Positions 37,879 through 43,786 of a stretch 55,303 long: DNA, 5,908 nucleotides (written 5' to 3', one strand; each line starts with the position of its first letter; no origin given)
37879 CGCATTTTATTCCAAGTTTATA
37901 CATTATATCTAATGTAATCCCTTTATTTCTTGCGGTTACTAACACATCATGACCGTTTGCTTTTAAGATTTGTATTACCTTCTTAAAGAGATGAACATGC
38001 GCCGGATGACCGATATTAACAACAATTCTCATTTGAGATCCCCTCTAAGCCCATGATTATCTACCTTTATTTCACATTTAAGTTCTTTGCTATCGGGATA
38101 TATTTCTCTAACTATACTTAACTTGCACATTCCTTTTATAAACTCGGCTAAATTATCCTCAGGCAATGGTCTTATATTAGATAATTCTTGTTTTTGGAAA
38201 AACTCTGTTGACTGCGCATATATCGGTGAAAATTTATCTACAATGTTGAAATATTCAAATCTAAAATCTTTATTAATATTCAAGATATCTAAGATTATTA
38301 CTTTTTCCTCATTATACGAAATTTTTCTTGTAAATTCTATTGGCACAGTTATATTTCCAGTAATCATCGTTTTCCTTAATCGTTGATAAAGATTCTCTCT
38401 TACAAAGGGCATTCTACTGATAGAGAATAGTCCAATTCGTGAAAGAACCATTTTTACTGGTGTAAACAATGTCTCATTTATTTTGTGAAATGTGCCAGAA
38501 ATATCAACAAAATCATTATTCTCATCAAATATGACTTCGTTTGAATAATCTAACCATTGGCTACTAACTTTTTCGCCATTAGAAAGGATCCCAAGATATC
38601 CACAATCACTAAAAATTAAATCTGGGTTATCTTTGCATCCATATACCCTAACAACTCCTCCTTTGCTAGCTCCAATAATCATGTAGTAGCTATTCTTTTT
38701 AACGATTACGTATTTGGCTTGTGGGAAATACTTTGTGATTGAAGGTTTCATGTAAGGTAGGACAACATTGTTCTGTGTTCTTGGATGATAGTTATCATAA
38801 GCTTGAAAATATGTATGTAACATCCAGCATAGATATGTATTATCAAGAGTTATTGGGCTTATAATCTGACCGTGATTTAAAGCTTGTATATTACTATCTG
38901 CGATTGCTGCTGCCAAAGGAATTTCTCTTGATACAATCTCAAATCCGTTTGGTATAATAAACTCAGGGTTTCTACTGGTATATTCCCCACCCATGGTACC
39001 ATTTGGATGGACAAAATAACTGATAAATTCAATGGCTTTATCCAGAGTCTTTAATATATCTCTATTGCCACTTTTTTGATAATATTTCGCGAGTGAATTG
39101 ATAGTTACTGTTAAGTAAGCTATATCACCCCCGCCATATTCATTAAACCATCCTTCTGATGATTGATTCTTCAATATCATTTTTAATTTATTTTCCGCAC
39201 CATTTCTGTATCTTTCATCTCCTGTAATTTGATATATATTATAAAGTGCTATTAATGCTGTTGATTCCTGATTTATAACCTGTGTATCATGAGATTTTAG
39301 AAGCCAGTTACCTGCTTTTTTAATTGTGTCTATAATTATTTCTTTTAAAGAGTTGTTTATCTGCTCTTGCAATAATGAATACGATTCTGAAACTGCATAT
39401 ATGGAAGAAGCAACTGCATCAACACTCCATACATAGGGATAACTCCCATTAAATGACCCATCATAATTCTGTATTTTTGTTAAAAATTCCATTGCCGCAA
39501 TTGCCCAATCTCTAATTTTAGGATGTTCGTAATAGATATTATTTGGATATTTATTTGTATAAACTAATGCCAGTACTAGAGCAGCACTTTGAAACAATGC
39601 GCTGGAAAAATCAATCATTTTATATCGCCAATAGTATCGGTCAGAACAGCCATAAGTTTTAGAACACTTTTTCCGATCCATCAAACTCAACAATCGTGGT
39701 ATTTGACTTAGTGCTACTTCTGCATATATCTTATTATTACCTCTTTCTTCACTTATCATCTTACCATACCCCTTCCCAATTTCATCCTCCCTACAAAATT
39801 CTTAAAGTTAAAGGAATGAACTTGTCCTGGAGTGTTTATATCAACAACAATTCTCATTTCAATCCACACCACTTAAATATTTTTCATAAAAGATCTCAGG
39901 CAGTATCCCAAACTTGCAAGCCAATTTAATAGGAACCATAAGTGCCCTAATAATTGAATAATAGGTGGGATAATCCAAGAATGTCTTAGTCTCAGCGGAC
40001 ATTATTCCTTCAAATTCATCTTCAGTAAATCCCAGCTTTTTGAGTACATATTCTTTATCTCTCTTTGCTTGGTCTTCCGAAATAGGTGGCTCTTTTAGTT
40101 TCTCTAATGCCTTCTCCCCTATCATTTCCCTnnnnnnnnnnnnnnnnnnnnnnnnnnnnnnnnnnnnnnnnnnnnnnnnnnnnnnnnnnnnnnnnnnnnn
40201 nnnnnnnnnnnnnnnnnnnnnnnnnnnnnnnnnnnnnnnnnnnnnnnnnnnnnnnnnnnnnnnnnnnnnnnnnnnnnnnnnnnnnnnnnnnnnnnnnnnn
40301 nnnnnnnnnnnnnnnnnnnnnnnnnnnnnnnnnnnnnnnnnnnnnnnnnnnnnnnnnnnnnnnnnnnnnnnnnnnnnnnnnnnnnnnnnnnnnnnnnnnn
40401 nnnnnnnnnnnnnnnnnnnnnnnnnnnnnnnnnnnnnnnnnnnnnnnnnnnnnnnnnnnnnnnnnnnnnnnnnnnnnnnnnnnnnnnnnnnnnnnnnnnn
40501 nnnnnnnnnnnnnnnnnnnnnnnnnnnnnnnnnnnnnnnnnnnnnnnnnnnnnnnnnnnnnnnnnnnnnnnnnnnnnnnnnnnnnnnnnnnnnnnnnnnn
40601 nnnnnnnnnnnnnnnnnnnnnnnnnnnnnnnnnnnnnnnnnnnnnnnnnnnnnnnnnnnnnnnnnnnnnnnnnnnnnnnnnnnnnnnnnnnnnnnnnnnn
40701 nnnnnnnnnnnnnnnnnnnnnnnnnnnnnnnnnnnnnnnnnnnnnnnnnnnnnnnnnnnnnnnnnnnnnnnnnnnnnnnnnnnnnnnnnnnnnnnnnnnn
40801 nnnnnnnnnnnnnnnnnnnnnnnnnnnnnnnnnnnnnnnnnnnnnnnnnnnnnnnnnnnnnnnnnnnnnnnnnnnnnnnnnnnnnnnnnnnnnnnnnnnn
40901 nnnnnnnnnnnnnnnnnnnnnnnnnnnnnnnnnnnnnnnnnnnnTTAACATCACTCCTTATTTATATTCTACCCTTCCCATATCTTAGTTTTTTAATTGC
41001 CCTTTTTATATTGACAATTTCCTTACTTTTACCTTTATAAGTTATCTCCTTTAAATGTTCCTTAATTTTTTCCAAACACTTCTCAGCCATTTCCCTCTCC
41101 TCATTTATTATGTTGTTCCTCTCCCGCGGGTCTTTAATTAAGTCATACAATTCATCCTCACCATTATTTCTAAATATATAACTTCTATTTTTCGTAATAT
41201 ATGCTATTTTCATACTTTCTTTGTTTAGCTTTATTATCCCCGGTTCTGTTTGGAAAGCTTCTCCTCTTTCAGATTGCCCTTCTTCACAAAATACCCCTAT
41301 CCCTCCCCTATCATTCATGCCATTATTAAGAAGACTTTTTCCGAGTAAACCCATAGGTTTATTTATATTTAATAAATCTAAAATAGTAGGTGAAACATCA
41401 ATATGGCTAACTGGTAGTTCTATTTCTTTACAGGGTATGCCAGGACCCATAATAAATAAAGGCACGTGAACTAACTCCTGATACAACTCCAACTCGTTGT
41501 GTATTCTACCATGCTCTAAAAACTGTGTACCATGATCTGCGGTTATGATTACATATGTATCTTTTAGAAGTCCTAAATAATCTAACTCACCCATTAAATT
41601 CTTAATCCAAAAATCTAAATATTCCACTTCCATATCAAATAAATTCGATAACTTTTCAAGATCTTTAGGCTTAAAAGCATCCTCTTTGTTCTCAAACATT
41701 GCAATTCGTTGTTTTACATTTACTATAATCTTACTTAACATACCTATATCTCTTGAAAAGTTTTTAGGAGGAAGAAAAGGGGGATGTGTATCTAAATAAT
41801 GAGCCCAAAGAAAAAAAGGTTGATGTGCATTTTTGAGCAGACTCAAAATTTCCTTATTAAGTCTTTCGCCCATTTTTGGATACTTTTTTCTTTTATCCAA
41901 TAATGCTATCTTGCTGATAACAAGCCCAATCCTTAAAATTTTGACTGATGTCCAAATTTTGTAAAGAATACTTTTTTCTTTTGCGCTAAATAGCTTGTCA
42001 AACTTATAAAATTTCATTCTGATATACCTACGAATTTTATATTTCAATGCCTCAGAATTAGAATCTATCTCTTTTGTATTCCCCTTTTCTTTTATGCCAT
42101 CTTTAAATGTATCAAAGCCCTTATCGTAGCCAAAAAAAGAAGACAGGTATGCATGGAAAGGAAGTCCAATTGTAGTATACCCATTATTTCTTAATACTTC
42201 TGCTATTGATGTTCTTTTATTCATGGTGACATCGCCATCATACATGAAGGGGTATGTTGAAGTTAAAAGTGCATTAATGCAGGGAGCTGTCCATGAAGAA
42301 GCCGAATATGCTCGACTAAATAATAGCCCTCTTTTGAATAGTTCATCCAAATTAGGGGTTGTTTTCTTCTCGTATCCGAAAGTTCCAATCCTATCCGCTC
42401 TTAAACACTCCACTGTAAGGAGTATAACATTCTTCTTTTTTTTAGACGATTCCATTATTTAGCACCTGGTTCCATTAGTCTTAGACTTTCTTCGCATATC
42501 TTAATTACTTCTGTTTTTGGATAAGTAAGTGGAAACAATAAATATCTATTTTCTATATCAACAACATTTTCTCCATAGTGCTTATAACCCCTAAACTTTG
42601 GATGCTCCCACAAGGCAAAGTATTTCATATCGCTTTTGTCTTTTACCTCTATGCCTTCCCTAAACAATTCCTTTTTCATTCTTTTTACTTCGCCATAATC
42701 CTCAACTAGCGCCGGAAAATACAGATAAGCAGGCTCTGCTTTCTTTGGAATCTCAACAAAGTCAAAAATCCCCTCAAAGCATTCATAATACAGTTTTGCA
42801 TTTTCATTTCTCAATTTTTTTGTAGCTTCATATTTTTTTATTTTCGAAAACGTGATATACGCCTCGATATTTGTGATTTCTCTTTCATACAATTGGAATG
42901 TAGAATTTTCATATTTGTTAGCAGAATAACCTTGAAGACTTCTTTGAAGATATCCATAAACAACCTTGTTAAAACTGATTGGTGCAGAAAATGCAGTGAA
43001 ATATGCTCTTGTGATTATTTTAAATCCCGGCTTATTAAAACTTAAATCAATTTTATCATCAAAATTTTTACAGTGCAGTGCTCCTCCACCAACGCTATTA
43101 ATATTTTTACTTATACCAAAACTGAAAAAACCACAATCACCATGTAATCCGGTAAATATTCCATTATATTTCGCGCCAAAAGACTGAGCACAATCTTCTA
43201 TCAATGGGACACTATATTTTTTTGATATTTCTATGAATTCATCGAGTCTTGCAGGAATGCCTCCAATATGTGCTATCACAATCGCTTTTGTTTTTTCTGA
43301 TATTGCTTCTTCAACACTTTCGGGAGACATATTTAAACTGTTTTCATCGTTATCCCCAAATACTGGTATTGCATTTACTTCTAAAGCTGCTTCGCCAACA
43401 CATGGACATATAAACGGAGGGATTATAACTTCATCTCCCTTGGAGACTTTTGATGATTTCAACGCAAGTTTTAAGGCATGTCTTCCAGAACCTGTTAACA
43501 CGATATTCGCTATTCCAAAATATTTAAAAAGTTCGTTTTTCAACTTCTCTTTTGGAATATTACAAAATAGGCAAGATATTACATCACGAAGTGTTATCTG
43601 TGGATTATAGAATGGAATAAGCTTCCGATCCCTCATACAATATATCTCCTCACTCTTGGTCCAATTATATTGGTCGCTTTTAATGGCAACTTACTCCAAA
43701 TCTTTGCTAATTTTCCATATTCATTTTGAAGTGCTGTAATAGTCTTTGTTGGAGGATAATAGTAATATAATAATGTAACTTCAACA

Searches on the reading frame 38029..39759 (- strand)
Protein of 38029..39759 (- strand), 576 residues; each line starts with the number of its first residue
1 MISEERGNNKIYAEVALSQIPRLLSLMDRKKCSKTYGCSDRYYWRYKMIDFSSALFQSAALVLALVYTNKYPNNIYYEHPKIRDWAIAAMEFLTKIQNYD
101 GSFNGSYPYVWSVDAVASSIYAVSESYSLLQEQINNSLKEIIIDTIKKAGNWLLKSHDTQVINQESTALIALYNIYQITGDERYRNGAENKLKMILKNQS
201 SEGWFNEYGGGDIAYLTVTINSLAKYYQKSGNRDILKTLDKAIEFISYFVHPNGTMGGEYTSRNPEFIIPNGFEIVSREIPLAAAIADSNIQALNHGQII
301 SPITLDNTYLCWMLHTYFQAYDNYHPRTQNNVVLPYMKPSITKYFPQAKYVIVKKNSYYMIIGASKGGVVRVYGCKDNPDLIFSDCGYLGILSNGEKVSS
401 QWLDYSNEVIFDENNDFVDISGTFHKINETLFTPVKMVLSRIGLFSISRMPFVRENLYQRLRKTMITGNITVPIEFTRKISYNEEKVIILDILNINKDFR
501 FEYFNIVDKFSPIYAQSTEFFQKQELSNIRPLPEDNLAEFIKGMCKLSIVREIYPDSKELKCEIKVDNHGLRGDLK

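Call 46: search_protein_families(library=pfam, proteins=[window:38029-39759:-], max_evalue=0.001)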
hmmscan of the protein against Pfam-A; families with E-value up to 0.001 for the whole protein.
window:38029-39759:- (576 aa): 1 family
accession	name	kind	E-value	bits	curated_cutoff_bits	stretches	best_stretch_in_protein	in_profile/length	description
PF09492.16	Pec_lyase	-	0.00016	21.5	22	0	166-208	40-84/292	Pectic acid lyase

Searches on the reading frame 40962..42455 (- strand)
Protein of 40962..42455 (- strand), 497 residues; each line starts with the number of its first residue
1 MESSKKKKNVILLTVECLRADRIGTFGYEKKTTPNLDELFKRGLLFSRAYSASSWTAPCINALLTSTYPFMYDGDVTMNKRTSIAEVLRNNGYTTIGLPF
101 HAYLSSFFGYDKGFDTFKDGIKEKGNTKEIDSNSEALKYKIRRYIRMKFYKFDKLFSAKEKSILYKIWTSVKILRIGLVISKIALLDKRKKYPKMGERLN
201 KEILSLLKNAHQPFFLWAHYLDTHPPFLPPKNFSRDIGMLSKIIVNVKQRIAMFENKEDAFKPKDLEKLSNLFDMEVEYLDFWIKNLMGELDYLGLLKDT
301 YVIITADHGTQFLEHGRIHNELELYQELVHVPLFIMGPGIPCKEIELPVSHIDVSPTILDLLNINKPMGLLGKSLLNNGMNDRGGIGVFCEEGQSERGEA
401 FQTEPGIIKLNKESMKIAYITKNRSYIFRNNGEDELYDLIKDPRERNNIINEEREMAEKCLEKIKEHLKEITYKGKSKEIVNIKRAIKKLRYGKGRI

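Call 4: search_protein_families(library=pfam, proteins=[window:40962-42455:-], max_evalue=0.01)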
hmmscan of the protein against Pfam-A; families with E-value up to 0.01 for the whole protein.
window:40962-42455:- (497 aa): 3 families
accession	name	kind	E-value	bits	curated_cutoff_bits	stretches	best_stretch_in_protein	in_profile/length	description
PF00884.28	Sulfatase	-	1.6e-44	152.9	25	1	8-364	1-301/301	Sulfatase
PF16347.10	SGSH_C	-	2.5e-09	37.9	29.3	2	324-377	11-66/154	N-sulphoglucosamine sulphohydrolase, C-terminal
PF01663.27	Phosphodiest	-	2.1e-08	34.6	23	1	276-314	187-225/342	Type I phosphodiesterase / nucleotide pyrophosphatase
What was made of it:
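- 40962..42455 (-): Sulfatase-family enzyme (497 aa). A K-type-like tail with a one-residue gap is encoded at 40965-41018. Pfam Sulfatase, E=1.6e-44 (call 4).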

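Call 5: search_protein_families(library=ncbifam, proteins=[window:40962-42455:-], max_evalue=0.01)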
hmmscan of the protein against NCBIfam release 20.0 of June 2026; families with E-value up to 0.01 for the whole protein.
window:40962-42455:- (497 aa): 15 families
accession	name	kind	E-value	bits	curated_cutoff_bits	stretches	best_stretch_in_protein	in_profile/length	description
NF010322.0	PRK13759.1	equivalog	2.3e-33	115.4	481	2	208-468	196-453/486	arylsulfatase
TIGR03417.1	chol_sulfatase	equivalog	1.1e-23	83.9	433.45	2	254-464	236-432/500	choline-sulfatase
NF045661.1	HdlasePehA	equivalog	5.4e-20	71.5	900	2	280-459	291-473/506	phosphoric/sulfuric ester hydrolase PehA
NF052527.1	Mn_arylsulf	exception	3.2e-18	65.9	850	2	209-471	195-451/479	manganese-dependent arylsulfatase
NF038282.1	LapC_YejM_PbgA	exception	1.4e-09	36.8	825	1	270-362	411-501/584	LPS biosynthesis-modulating metalloenzyme YejM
NF007160.0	PRK09598.1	equivalog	1.2e-07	30.4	561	1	3-68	219-285/523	phosphoethanolamine--lipid A transferase EptA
NF053595.1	LptchSynLtaSGpos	equivalog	5.8e-06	25.1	970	1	276-377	433-542/626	lipoteichoic acid synthase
NF007933.0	PRK10649.1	subfamily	1.2e-05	24.1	404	1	8-95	237-324/577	phosphoethanolamine transferase CptA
NF008593.0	PRK11560.1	equivalog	4e-05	22.1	493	1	8-62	248-300/563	kdo(2)-lipid A phosphoethanolamine 7''-transferase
NF028537.1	P_eth_NH2_trans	domain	7e-05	21.5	500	1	3-92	222-309/527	phosphoethanolamine--lipid A transferase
NF038075.1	fam_STM4013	hypoth_equivalog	0.00017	21.1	250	0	277-322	204-246/261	STM4013/SEN3800 family hydrolase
NF012179.0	CptA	domain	0.0012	17.6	900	1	4-95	221-312/556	phosphoethanolamine transferase CptA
NF003766.0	PRK05362.1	equivalog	0.0012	17.6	256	1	276-376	306-392/396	phosphopentomutase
NF042991.1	alk_phos_PafA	equivalog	0.0014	17.1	650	1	310-375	486-549/554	alkaline phosphatase PafA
TIGR01307.1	pgm_bpd_ind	equivalog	0.0074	14.8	330.65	1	280-376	414-504/504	2,3-bisphosphoglycerate-independent phosphoglycerate mutase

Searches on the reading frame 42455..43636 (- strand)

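Call 47: search_protein_families(library=pfam, proteins=[window:42455-43636:-], max_evalue=0.001)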
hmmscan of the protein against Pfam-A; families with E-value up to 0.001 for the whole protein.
window:42455-43636:- (393 aa): 1 family
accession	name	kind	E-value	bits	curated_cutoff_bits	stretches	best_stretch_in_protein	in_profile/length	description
PF01041.23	DegT_DnrJ_EryC1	-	1.2e-48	166.6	19.8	1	30-359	27-332/360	DegT/DnrJ/EryC1/StrS aminotransferase family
